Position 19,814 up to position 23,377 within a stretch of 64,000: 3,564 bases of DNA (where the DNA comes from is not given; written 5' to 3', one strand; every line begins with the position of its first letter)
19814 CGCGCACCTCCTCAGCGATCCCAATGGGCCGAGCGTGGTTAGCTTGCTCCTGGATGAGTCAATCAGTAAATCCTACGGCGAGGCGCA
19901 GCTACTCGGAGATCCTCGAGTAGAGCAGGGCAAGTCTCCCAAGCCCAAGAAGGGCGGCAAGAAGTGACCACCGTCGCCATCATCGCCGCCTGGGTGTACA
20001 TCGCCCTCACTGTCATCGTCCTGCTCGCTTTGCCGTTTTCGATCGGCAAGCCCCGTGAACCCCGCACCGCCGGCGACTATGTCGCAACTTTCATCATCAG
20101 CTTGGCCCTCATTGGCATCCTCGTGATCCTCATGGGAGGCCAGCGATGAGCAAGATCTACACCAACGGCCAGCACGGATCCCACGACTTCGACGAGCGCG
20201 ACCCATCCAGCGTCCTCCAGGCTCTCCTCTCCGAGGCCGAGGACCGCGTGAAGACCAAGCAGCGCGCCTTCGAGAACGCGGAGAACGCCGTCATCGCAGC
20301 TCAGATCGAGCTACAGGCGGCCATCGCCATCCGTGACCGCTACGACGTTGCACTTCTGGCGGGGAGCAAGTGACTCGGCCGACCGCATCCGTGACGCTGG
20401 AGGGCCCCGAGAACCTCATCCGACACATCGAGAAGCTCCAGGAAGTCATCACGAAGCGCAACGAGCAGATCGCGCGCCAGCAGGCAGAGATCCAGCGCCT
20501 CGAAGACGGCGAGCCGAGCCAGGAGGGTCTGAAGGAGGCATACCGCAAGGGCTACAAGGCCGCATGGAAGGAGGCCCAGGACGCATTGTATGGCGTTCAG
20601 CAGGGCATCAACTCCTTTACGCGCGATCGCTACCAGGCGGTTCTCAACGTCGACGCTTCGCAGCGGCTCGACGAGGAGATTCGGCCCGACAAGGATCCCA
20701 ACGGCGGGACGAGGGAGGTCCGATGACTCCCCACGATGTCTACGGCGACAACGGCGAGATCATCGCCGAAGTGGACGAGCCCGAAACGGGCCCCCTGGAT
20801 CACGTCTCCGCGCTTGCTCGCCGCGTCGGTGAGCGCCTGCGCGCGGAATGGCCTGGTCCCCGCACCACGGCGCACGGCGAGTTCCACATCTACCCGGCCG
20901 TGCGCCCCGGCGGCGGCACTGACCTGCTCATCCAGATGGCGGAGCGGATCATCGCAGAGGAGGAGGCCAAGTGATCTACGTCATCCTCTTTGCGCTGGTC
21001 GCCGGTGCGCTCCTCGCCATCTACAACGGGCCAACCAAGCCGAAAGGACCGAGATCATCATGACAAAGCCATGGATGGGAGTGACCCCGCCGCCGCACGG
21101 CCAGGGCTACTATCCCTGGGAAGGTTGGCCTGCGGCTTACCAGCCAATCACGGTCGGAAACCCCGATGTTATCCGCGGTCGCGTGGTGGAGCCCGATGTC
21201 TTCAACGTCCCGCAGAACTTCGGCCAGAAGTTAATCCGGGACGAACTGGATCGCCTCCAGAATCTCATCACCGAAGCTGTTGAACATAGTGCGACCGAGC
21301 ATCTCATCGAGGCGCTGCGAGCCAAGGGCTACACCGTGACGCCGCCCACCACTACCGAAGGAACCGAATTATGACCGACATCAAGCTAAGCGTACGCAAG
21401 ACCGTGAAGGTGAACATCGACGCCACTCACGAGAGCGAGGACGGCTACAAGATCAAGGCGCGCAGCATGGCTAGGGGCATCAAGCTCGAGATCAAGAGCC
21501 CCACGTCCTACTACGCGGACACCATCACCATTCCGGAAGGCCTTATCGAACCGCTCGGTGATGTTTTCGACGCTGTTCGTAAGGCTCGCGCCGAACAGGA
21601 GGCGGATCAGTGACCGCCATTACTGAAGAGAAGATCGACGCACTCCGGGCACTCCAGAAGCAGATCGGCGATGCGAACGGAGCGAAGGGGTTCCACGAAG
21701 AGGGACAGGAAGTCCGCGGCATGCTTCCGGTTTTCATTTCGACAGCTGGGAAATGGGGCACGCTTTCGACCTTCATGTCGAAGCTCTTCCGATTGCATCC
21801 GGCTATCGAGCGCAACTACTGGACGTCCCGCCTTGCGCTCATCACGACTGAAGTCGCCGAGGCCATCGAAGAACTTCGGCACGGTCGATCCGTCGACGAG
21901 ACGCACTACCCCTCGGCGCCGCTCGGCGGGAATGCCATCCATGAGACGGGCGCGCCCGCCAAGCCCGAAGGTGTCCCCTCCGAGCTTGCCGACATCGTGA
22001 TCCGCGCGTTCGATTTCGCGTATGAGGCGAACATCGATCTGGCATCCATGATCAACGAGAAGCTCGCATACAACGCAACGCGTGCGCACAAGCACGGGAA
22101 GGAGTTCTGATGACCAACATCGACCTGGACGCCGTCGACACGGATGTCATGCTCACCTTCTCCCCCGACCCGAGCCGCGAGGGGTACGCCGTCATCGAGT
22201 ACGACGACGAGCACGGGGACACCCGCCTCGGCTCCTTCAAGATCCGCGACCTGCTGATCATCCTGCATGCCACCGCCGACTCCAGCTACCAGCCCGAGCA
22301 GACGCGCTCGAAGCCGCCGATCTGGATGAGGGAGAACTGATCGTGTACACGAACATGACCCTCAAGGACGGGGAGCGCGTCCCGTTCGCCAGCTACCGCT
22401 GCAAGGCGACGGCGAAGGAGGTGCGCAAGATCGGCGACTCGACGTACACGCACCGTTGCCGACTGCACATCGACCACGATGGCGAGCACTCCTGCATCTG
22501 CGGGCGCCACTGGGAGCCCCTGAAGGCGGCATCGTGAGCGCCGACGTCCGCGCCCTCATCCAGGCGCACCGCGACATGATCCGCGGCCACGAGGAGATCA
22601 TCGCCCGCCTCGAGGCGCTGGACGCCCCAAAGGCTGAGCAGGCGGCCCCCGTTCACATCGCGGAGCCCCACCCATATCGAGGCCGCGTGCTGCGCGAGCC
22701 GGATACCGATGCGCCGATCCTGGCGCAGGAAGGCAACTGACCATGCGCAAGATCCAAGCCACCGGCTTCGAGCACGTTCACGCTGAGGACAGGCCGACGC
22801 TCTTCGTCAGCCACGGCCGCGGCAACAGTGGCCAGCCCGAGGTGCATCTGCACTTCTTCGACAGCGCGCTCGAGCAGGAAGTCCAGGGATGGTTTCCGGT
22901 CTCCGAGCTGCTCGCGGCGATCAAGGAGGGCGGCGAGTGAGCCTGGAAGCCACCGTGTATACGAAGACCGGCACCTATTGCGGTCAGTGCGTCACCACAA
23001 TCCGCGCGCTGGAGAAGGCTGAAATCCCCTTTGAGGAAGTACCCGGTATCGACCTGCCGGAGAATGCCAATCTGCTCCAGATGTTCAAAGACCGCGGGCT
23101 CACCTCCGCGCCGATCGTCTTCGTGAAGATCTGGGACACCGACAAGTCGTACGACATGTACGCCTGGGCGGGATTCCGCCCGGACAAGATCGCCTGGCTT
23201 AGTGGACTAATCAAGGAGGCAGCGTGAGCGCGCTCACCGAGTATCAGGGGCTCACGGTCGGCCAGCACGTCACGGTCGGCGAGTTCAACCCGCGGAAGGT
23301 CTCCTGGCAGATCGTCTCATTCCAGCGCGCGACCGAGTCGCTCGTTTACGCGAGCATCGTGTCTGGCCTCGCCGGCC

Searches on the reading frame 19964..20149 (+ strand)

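Call 22: search_protein_families(library=pfam, proteins=[window:19964-20149:+], max_evalue=10)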
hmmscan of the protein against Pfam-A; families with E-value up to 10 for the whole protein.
window:19964-20149:+ (61 aa): 4 families
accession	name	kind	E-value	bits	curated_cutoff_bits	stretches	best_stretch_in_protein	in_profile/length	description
PF03739.19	LptF_LptG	-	0.013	14.9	27.9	1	13-58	279-319/353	Lipopolysaccharide export system permease LptF/LptG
PF09490.15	CbtA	-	0.021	15.1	30.7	1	4-50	177-222/239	Probable cobalt transporter subunit (CbtA)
PF14378.12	PAP2_3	-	0.17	12.1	27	1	3-55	27-78/190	PAP2 superfamily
PF24284.1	DUF7472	-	7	7.3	27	0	2-53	11-62/65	Family of unknown function (DUF7472)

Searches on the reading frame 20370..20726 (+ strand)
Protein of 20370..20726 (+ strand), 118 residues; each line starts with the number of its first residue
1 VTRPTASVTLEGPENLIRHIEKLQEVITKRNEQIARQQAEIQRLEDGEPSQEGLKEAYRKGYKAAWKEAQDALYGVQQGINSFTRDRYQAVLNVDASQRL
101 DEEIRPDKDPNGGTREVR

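Call 22: search_protein_families(library=pfam, proteins=[window:20370-20726:+], max_evalue=10)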
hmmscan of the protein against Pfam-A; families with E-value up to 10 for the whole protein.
window:20370-20726:+ (118 aa): 8 families
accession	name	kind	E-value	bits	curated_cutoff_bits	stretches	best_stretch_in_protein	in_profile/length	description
PF04102.17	SlyX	-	0.0011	20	30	1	18-47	17-46/67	SlyX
PF11727.13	ISG65-75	-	0.027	14.1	25.1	1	3-73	42-112/281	Invariant surface glycoprotein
PF15784.10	GPS2_interact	-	0.036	14.9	27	1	14-51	30-67/92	G-protein pathway suppressor 2-interacting domain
PF00430.23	ATP-synt_B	-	0.093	13.2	28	1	20-78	21-76/132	ATP synthase B/B' CF(0)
PF22470.1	Histone_HNS_N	-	0.12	12.8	24.5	1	16-43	26-53/79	H-NS histone-like proteins, N-terminal domain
PF14362.11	DUF4407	-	0.15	11.8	31.3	1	18-97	141-217/297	Domain of unknown function (DUF4407)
PF04977.20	DivIC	-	0.2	11.9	28.9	1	20-74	12-66/80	Septum formation initiator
PF19890.4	DUF6363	-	0.39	11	26.4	1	22-47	3-28/75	Domain of unknown function (DUF6363)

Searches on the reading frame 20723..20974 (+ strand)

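Call 22: search_protein_families(library=pfam, proteins=[window:20723-20974:+], max_evalue=10)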
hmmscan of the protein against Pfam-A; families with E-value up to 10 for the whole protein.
window:20723-20974:+ (83 aa): 1 family
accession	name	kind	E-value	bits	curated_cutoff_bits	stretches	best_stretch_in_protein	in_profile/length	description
PF09898.14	DUF2125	-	0.022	14.7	24.2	1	26-78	208-264/319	Uncharacterized protein conserved in bacteria (DUF2125)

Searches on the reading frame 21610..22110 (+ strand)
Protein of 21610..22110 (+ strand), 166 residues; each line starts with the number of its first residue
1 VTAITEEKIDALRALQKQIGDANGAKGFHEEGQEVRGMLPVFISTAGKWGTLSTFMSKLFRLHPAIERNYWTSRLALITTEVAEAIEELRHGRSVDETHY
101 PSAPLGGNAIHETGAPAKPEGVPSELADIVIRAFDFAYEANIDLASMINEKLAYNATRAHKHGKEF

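Call 4: search_protein_families(library=pfam, proteins=[window:21610-22110:+], max_evalue=0.01)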
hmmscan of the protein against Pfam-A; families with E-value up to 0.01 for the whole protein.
window:21610-22110:+ (166 aa): 0 families

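Call 5: search_protein_families(library=phrogs, proteins=[window:21610-22110:+], max_evalue=0.01)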
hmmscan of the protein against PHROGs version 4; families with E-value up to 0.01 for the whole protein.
window:21610-22110:+ (166 aa): 4 families
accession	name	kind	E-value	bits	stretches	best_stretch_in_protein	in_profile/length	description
phrog_3301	-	other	2.5e-29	103.4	1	7-166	45-168/169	pyrophosphatase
phrog_5658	-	other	3e-15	57.4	1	125-160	372-408/421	pyrophosphatase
phrog_9236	-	other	3.9e-14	53.9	2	73-137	31-100/191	pyrophosphatase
phrog_6945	-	unknown function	6.2e-07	30.2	1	75-161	189-257/270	-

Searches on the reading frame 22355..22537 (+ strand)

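Call 22: search_protein_families(library=pfam, proteins=[window:22355-22537:+], max_evalue=10)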
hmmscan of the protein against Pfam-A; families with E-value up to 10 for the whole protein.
window:22355-22537:+ (60 aa): 1 family
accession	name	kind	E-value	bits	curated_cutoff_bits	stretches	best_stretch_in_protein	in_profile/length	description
PF13866.11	zf-SAP30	-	0.0068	16.9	25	1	15-54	14-56/72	SAP30 zinc-finger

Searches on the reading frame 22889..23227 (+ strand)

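Call 4: search_protein_families(library=pfam, proteins=[window:22889-23227:+], max_evalue=0.01)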
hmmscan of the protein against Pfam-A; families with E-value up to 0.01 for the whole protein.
window:22889-23227:+ (112 aa): 1 family
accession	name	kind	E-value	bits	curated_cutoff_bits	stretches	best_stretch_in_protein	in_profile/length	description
PF00462.30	Glutaredoxin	-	1.8e-06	28.5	22.9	1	22-80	2-56/60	Glutaredoxin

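Call 5: search_protein_families(library=phrogs, proteins=[window:22889-23227:+], max_evalue=0.01)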
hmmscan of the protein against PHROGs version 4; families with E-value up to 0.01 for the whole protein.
window:22889-23227:+ (112 aa): 1 family
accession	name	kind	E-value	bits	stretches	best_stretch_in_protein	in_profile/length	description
phrog_22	-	DNA, RNA and nucleotide metabolism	4.2e-09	37.7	1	21-101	73-140/162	thioredoxin domain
